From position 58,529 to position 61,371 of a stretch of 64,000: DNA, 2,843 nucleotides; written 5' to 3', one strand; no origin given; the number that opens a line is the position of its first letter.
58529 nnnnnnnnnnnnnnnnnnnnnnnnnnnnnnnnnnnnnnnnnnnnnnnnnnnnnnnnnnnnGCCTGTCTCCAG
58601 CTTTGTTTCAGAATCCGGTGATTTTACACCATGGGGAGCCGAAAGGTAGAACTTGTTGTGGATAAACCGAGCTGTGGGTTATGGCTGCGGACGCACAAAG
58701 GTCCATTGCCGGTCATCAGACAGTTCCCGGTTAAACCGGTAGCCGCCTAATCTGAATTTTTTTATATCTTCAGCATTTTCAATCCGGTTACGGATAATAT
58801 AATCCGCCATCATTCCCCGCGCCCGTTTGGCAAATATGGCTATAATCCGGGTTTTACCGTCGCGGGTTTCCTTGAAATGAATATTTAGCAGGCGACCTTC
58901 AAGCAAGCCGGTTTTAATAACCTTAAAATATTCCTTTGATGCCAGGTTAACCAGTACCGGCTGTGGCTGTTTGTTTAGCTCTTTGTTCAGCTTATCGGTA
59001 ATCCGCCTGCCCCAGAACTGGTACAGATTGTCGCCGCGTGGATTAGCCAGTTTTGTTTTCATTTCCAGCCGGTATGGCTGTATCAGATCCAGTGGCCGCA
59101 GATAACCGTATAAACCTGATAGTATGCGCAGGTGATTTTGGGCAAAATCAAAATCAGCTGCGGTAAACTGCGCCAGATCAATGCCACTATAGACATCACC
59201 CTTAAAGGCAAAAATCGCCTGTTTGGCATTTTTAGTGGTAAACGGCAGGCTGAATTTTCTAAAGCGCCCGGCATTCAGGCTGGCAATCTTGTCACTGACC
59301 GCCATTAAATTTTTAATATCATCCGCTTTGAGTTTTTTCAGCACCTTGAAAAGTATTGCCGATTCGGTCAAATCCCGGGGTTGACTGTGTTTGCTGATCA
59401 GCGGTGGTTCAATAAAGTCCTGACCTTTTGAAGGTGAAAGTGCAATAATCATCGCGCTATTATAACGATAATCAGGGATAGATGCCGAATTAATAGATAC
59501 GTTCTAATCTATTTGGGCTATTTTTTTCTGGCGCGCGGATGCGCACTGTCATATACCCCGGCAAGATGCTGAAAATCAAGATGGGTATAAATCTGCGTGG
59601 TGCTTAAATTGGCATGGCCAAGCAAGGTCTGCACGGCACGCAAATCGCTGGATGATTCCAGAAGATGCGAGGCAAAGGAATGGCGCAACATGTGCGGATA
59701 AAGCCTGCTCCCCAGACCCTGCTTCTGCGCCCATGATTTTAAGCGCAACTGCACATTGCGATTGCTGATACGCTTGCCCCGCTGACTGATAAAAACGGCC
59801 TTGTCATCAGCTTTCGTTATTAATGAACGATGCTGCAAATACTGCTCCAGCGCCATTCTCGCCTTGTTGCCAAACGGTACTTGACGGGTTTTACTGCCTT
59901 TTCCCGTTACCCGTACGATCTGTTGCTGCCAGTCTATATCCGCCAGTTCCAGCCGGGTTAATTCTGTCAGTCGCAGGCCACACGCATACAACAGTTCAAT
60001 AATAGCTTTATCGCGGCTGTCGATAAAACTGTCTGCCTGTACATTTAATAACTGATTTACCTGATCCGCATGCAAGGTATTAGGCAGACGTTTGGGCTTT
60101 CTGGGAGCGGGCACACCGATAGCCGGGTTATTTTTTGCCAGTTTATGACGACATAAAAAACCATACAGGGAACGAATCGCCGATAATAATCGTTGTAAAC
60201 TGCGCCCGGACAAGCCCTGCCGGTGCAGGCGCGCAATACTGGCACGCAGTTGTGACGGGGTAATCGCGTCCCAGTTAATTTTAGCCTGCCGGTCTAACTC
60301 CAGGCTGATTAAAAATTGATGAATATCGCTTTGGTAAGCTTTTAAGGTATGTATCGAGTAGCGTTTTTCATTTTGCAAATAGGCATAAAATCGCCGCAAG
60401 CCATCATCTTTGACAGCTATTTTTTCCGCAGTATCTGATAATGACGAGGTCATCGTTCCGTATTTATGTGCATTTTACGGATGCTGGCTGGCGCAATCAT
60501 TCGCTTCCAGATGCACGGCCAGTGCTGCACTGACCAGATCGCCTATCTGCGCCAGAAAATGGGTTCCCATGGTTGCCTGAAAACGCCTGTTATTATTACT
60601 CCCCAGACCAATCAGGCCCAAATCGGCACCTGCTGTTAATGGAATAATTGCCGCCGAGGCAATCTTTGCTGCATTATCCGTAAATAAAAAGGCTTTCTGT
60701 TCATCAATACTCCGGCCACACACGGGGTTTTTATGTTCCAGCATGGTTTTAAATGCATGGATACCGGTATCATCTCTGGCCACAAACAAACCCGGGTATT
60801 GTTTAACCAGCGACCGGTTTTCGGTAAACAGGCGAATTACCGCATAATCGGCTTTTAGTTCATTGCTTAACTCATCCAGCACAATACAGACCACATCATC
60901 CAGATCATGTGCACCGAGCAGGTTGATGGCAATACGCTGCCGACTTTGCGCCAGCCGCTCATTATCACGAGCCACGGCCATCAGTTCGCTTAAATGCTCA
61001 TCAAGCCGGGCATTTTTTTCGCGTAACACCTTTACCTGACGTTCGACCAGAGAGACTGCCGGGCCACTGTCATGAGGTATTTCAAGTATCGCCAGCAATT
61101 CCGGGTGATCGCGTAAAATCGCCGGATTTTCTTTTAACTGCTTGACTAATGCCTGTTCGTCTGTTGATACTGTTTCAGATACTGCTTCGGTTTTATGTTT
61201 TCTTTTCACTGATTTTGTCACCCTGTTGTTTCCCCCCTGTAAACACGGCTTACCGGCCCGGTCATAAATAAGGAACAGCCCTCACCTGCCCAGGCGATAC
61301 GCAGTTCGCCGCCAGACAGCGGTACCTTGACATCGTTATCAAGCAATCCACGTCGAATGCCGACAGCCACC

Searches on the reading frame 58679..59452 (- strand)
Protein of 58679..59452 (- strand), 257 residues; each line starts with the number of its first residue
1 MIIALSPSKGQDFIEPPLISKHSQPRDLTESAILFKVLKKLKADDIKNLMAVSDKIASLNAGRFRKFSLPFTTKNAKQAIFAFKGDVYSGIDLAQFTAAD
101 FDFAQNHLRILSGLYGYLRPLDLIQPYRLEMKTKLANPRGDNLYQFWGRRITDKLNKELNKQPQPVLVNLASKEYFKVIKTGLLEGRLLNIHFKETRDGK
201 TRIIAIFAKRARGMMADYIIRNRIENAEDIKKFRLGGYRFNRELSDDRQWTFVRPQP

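Call 41: search_protein_families(library=pfam, proteins=[window:58679-59452:-], max_evalue=0.00001)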
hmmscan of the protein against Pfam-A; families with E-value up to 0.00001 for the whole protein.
window:58679-59452:- (257 aa): 2 families
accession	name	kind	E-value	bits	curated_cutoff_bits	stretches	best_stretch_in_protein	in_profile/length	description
PF03883.20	H2O2_YaaD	-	1.2e-84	284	29.6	1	1-243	1-235/236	Peroxide stress protein YaaA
PF21818.3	DUF6884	-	2.2e-07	31.6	30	1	105-182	37-109/135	Family of unknown function (DUF6884)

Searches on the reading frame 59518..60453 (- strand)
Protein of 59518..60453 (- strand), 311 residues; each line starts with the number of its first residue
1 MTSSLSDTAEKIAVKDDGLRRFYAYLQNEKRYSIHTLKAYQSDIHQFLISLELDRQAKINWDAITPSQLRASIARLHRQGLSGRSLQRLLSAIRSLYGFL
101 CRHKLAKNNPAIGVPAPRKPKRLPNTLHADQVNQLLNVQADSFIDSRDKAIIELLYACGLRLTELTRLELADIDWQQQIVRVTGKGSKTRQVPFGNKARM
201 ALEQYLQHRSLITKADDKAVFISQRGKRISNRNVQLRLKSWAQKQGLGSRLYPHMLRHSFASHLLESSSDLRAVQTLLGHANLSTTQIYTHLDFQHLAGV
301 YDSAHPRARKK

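Call 41: search_protein_families(library=pfam, proteins=[window:59518-60453:-], max_evalue=0.00001)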
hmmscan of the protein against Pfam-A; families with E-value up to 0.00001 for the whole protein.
window:59518-60453:- (311 aa): 2 families
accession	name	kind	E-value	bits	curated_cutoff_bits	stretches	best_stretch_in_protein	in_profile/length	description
PF00589.27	Phage_integrase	-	1.7e-53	181.4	27.1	1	126-296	2-172/172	Phage integrase family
PF02899.23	Phage_int_SAM_1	-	7.8e-18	65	22.3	1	20-103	2-82/83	Phage integrase, N-terminal SAM-like domain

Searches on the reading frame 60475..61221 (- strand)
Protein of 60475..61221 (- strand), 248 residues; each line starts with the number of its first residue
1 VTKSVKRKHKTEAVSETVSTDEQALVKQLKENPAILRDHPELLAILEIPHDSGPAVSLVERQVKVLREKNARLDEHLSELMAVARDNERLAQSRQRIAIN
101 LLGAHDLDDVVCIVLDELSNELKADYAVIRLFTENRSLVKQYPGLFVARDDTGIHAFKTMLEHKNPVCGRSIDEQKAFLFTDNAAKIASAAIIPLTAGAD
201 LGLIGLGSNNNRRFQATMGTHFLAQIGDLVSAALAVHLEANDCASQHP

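Call 42: search_protein_families(library=pfam, proteins=[window:60475-61221:-], max_evalue=0.00001)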
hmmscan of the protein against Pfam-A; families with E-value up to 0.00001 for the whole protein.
window:60475-61221:- (248 aa): 2 families
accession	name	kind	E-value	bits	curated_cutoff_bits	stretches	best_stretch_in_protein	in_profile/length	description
PF04340.18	DUF484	-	4.2e-40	138.3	24.2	1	18-233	4-213/219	Protein of unknown function, DUF484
PF13185.12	GAF_2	-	1.7e-10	41.6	28.6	1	104-234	1-135/136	GAF domain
